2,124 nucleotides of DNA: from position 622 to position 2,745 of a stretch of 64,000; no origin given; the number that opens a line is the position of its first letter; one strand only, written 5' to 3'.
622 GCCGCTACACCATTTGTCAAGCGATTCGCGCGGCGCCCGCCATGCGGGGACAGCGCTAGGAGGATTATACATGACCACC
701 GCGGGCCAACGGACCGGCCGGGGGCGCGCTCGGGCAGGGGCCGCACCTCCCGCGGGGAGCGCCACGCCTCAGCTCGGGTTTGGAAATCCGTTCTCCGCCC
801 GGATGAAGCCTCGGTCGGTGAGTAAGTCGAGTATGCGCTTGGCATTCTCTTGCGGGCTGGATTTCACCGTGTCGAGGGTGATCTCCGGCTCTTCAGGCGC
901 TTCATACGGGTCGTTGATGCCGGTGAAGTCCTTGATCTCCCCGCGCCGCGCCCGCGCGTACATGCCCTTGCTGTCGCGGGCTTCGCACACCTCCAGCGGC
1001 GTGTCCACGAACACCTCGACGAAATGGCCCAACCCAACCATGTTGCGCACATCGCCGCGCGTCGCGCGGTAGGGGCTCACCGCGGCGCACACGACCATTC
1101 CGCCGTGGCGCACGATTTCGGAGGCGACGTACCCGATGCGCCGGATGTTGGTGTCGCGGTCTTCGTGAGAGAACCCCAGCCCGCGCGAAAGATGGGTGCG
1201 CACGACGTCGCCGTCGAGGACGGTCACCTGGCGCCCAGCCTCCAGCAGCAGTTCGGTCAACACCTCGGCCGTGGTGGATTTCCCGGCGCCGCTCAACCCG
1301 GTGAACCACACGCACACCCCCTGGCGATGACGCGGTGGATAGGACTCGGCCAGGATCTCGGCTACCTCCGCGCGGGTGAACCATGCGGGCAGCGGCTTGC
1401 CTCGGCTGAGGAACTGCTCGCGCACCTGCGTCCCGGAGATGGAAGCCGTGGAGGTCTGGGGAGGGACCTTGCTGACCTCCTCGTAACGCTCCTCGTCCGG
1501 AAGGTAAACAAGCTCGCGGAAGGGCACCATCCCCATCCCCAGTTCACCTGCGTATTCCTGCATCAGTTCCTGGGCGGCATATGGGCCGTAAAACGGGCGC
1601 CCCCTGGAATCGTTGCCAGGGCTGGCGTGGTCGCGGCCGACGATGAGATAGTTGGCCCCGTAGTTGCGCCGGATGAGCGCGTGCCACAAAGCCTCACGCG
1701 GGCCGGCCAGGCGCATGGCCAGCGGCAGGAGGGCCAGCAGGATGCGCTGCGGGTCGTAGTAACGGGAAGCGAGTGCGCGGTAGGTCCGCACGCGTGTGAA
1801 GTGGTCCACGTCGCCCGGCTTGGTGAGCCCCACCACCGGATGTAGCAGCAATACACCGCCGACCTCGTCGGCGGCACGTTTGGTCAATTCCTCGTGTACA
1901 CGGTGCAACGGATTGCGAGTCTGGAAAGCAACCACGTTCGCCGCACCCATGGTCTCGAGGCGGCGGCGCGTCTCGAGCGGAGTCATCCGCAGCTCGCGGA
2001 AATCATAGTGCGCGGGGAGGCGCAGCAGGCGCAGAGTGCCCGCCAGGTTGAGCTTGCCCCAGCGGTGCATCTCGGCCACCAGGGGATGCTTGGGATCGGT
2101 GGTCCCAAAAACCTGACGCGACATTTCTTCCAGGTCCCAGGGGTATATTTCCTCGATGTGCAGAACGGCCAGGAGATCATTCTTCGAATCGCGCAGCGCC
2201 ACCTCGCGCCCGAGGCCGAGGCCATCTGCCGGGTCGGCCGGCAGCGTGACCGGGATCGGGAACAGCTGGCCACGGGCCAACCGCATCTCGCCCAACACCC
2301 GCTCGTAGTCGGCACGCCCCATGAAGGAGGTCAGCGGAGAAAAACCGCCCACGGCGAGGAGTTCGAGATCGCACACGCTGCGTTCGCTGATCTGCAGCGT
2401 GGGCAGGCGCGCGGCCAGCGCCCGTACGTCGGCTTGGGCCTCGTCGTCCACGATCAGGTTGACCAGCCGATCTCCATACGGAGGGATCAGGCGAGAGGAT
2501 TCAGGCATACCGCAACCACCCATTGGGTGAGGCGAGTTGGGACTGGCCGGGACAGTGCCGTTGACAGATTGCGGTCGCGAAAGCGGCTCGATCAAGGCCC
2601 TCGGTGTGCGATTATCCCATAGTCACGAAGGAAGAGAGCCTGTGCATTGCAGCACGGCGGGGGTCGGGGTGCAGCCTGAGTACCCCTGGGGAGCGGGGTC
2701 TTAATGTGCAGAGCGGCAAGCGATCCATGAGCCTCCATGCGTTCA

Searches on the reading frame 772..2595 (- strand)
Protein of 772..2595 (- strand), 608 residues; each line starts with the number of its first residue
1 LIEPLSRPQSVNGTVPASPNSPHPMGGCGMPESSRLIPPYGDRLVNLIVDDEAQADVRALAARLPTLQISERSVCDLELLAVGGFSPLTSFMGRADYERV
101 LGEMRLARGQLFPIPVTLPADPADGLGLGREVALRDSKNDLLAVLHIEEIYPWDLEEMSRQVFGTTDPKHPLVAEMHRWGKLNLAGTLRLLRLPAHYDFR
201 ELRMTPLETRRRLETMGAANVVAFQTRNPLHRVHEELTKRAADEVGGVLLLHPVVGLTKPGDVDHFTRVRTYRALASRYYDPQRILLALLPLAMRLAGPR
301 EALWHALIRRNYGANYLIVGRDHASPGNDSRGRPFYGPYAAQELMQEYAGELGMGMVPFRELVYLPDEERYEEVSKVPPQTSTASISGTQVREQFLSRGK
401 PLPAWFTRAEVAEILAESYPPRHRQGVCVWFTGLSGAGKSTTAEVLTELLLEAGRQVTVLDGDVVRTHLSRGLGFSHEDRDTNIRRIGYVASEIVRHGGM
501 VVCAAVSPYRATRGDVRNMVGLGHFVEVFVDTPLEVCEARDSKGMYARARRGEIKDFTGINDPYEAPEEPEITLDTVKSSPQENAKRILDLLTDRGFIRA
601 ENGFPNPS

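Call 61: search_protein_families(library=padloc, alignment_id=A3, max_evalue=1e-8)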
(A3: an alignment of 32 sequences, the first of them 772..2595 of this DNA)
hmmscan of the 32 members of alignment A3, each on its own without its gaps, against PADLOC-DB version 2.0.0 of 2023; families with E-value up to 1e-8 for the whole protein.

A. member 1, window:772-2595:- (608 aa): 0 families

B. families by the number of members that match (of 32 scanned): 3 families
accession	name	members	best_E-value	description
PDLC04135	mad3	3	2e-30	mads_3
PDLC04140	mad8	2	4.6e-11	mads_8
PDLC02980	AriA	1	1.1e-09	-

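Call 62: search_protein_families(library=pfam, alignment_id=A3, max_evalue=1e-8)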
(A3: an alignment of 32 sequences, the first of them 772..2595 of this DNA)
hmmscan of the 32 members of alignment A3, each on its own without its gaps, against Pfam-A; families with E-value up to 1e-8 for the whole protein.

A. member 1, window:772-2595:- (608 aa): 3 families
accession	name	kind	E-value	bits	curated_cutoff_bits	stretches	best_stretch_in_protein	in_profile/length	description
PF01747.23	ATP-sulfurylase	-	8.5e-80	267.6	24.3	1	201-417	2-211/212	ATP-sulfurylase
PF01583.26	APS_kinase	-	1.4e-62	210.7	21.1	1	425-575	1-152/152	Adenylylsulphate kinase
PF14306.12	PUA_2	-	8.5e-47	159.1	27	1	37-191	1-157/159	PUA-like domain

B. families by the number of members that match (of 32 scanned): 34 families (the first 25 are shown)
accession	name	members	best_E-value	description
PF00005.33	ABC_tran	3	3e-31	ABC transporter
PF12704.14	MacB_PCD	2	4.4e-12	MacB-like periplasmic core domain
PF02687.27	FtsX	2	1.6e-10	FtsX-like permease C-terminal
PF01747.23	ATP-sulfurylase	1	8.5e-80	ATP-sulfurylase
PF03537.19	Glyco_hydro_114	1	1.9e-79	Glycoside-hydrolase family GH114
PF06966.17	DUF1295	1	7.5e-72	Protein of unknown function (DUF1295)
PF01566.24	Nramp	1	2.6e-71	Natural resistance-associated macrophage protein-like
PF01583.26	APS_kinase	1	1.4e-62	Adenylylsulphate kinase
PF01087.27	GalP_UDP_transf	1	2e-61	Galactose-1-phosphate uridyl transferase, N-terminal domain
PF02744.22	GalP_UDP_tr_C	1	1.9e-56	Galactose-1-phosphate uridyl transferase, C-terminal domain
PF00370.27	FGGY_N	1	2.3e-52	FGGY family of carbohydrate kinases, N-terminal domain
PF14306.12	PUA_2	1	8.5e-47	PUA-like domain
PF12654.12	DUF3786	1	1.4e-46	Domain of unknown function (DUF3786)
PF00582.32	Usp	1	1.6e-45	Universal stress protein family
PF01614.24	IclR_C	1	7.1e-45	Bacterial transcriptional regulator IclR C-terminal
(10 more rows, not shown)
